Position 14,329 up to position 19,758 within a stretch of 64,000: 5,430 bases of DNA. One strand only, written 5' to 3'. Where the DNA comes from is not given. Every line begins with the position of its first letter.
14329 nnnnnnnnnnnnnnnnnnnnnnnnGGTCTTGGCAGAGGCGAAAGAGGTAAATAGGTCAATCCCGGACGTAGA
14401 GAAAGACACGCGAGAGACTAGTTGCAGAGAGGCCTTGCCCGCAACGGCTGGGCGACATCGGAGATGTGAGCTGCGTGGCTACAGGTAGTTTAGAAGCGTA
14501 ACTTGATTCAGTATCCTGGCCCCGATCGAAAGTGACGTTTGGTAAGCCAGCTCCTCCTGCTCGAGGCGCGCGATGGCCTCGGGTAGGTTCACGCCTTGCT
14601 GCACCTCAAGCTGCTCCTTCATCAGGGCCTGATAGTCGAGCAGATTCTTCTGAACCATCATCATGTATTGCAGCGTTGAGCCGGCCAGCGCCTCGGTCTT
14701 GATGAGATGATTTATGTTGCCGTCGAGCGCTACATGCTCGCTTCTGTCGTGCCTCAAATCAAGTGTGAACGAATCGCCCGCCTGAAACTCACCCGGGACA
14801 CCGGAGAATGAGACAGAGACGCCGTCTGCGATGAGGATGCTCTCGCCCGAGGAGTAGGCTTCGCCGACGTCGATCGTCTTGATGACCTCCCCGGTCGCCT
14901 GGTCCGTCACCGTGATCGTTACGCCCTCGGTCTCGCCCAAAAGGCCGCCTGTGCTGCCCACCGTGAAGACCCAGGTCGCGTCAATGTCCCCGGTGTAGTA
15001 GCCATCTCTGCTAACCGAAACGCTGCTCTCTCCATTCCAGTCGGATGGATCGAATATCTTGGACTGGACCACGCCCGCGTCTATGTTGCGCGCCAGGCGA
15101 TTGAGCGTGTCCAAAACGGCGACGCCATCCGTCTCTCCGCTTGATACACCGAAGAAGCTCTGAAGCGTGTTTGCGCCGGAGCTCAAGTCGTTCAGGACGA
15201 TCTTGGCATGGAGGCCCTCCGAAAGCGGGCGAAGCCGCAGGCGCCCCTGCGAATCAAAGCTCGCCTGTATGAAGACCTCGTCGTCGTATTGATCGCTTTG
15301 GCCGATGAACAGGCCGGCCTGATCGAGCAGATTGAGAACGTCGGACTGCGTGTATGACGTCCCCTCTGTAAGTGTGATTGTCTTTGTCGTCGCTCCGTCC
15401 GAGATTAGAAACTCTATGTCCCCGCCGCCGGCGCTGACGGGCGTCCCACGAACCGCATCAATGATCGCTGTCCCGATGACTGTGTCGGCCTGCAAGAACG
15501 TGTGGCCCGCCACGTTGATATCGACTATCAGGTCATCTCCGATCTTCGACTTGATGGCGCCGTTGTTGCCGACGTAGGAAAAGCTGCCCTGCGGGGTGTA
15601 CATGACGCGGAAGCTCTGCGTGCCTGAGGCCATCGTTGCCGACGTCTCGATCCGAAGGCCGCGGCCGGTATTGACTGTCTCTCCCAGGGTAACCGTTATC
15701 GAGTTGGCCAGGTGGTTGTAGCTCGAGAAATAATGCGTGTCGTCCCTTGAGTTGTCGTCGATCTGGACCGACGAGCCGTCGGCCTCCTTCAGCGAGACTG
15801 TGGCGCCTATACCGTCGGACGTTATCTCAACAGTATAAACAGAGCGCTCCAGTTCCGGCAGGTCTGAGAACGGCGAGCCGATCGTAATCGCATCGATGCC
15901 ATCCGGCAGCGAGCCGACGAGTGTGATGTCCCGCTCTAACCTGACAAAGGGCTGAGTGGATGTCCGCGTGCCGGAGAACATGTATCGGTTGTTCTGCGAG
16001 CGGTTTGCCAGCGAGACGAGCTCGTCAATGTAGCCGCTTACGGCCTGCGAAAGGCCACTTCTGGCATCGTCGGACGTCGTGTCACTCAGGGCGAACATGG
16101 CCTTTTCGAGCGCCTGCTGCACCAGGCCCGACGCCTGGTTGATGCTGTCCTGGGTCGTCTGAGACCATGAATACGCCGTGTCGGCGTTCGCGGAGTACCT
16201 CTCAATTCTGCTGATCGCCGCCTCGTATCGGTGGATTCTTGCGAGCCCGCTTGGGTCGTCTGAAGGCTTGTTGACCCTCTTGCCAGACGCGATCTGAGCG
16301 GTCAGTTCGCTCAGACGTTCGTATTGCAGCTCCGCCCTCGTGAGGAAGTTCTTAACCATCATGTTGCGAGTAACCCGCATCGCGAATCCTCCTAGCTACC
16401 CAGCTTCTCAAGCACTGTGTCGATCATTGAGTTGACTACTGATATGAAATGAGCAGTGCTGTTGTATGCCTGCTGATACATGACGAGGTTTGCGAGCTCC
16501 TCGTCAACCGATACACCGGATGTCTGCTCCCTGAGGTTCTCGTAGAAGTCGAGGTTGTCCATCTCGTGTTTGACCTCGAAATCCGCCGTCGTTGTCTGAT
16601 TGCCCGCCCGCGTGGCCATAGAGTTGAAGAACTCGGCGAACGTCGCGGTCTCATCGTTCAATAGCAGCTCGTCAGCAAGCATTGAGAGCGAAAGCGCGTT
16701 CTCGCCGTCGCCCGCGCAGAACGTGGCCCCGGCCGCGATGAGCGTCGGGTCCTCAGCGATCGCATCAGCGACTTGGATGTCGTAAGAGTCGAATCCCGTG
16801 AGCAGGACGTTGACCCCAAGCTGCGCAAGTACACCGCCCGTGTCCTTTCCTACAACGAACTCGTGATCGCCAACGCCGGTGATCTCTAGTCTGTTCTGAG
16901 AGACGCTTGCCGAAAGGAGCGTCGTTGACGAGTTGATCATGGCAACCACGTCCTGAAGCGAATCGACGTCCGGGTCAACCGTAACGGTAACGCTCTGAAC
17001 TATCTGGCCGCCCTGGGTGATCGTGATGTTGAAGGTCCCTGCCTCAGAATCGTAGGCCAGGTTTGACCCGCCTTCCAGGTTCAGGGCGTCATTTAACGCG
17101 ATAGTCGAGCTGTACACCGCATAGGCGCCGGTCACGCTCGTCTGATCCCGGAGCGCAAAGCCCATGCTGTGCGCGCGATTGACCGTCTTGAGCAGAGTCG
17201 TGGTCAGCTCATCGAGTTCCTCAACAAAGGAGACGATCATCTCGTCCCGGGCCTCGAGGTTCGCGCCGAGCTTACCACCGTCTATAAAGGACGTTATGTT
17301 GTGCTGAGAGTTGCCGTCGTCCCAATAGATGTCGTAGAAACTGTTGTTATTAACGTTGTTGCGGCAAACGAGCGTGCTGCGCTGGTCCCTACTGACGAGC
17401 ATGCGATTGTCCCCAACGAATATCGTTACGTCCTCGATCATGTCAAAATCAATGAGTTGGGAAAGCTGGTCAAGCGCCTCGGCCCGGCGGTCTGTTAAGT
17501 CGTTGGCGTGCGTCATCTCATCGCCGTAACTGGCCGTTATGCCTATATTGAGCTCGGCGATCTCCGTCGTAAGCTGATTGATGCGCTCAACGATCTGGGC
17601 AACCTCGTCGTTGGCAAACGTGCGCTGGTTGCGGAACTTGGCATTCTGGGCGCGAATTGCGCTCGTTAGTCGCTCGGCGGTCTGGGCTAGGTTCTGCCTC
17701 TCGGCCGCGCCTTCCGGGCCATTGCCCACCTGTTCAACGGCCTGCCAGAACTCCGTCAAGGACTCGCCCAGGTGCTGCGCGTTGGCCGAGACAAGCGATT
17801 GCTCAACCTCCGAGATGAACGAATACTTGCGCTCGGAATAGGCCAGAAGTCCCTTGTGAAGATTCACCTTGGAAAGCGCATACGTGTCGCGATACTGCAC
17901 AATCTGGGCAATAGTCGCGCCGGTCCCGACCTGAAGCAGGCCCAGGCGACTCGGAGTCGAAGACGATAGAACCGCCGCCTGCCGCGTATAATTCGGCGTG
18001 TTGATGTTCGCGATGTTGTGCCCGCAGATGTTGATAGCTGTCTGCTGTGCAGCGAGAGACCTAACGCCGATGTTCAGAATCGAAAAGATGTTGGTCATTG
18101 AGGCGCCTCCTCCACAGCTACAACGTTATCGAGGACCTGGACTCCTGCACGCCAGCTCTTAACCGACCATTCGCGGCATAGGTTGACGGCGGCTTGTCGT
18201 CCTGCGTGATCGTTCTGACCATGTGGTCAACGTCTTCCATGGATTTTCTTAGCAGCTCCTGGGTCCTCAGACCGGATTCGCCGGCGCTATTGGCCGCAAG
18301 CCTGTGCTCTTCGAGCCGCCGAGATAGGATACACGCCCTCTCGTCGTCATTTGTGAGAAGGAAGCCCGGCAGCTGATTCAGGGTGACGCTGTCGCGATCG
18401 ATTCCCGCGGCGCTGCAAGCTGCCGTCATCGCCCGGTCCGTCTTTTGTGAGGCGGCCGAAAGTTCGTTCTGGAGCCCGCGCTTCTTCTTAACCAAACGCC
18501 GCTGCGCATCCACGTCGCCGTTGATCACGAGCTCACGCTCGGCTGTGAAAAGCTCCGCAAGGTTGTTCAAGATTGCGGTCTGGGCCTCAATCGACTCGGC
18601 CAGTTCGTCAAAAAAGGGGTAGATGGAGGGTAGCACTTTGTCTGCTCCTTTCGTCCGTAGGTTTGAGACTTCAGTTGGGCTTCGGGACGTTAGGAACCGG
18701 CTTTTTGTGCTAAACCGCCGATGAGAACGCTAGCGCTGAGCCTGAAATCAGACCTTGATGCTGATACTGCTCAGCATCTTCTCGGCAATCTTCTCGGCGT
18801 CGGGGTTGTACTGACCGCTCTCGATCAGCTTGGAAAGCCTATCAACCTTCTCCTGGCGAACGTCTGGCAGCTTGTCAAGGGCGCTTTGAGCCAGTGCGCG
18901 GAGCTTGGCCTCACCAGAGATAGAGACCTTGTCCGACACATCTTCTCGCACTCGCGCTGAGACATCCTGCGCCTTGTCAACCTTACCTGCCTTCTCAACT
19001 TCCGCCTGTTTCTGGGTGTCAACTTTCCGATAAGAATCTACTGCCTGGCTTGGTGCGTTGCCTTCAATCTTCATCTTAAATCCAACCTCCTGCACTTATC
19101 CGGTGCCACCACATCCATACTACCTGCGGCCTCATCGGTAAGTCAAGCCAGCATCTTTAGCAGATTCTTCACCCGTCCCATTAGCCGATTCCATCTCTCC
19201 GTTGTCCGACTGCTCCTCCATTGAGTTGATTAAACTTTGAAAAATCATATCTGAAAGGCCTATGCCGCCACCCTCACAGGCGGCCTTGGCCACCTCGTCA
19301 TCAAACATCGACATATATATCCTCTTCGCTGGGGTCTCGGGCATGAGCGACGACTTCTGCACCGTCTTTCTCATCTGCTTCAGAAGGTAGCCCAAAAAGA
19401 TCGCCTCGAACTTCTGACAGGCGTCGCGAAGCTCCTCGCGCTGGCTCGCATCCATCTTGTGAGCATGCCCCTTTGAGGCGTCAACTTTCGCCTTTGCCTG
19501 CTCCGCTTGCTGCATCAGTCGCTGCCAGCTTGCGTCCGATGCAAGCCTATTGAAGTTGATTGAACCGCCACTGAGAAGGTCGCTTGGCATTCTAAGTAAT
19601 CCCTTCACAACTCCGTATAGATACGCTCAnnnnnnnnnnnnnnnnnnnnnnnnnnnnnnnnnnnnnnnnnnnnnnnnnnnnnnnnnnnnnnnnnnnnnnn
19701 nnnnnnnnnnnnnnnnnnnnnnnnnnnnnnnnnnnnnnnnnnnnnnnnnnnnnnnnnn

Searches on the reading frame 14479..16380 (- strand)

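Call 40: search_protein_families(library=pfam, proteins=[window:14479-16380:-], max_evalue=0.00001)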
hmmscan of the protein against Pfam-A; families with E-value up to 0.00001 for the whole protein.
window:14479-16380:- (633 aa): 1 family
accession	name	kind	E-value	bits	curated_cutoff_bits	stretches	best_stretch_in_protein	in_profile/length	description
PF00669.25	Flagellin_N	-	6.2e-18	65.6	26.6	1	5-140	3-139/139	Bacterial flagellin N-terminal helical region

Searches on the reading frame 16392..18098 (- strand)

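Call 40: search_protein_families(library=pfam, proteins=[window:16392-18098:-], max_evalue=0.00001)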
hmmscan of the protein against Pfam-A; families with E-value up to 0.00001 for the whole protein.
window:16392-18098:- (568 aa): 3 families
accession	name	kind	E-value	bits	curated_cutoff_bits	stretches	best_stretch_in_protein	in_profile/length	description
PF22638.1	FlgK_D1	-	2.6e-44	152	28.6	1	96-320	2-228/233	Flagellar hook-associated protein FlgK helical domain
PF06429.18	Flg_bbr_C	-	5.6e-08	32.6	23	1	526-563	7-44/46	Flagellar basal body rod FlgEFG protein C-terminal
PF00460.25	Flg_bb_rod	-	1.4e-06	28.6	20.7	1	8-38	1-31/31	Flagella basal body rod protein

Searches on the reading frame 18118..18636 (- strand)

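Call 40: search_protein_families(library=pfam, proteins=[window:18118-18636:-], max_evalue=0.00001)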
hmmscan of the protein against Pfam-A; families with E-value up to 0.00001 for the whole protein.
window:18118-18636:- (172 aa): 1 family
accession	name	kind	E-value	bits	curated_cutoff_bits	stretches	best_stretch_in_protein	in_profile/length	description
PF05130.17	FlgN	-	3.6e-11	44.1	30.5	1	9-159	3-145/147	FlgN protein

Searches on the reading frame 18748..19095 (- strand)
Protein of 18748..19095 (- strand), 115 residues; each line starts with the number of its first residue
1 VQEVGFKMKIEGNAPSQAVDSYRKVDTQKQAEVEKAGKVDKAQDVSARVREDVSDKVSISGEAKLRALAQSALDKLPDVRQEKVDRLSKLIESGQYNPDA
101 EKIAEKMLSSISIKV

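Call 40: search_protein_families(library=pfam, proteins=[window:18748-19095:-], max_evalue=0.00001)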
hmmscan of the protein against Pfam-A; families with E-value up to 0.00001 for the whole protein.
window:18748-19095:- (115 aa): 1 family
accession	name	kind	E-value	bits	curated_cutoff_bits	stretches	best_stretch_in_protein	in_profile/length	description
PF04316.19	FlgM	-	1.1e-17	64.4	25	1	55-108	1-54/55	Anti-sigma-28 factor, FlgM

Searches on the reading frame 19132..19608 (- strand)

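Call 40: search_protein_families(library=pfam, proteins=[window:19132-19608:-], max_evalue=0.00001)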
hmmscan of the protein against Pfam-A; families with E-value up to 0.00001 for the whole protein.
window:19132-19608:- (158 aa): 1 family
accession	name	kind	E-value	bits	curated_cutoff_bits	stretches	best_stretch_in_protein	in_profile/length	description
PF10135.14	Rod-binding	-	8.8e-14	52.2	25.1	1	77-124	1-50/51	Rod binding protein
